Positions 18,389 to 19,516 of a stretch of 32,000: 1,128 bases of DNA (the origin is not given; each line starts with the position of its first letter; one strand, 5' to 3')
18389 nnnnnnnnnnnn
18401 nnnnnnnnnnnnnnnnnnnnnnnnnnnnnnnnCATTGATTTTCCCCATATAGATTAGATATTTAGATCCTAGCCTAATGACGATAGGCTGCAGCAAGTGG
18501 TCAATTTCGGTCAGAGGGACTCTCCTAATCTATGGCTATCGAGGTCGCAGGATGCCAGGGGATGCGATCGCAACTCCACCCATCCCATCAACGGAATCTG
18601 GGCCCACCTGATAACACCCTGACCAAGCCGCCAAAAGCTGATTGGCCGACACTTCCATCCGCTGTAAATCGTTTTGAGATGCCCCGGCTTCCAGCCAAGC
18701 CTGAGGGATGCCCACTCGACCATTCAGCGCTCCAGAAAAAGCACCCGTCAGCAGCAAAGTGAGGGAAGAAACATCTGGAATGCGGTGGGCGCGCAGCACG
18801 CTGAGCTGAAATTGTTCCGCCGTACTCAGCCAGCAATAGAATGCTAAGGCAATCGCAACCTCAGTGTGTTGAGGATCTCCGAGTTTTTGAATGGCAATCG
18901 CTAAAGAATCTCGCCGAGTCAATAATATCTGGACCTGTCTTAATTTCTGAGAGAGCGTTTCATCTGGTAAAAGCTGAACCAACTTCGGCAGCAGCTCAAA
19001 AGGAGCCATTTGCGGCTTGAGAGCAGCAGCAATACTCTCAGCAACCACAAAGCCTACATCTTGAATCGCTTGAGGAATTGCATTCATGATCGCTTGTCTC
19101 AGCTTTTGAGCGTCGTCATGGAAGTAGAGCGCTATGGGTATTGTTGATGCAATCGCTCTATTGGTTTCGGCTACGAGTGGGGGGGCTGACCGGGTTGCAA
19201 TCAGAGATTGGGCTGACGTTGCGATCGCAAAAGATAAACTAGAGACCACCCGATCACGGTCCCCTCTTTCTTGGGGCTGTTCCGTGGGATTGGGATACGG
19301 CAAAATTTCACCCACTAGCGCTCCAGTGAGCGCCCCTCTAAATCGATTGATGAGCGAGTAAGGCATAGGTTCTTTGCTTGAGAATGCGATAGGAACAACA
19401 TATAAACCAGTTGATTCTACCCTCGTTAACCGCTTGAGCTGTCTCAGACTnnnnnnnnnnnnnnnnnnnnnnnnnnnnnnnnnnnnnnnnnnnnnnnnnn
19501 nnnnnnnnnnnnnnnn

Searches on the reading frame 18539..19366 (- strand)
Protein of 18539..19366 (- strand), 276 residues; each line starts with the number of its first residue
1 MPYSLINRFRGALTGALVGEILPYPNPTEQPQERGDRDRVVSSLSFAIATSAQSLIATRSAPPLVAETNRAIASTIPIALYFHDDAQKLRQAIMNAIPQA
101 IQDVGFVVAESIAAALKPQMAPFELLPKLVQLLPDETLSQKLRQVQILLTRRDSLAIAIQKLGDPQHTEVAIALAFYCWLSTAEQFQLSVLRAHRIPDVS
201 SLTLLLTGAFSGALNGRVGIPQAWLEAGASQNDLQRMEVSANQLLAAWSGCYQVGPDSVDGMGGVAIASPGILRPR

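Call 93: search_protein_families(library=pfam, proteins=[window:18539-19366:-], max_evalue=0.001)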
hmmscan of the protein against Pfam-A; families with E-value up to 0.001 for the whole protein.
window:18539-19366:- (276 aa): 1 family
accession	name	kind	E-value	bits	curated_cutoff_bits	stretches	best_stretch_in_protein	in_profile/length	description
PF03747.19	ADP_ribosyl_GH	-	1.6e-10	41.6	26.2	1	66-222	120-286/287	ADP-ribosylglycohydrolase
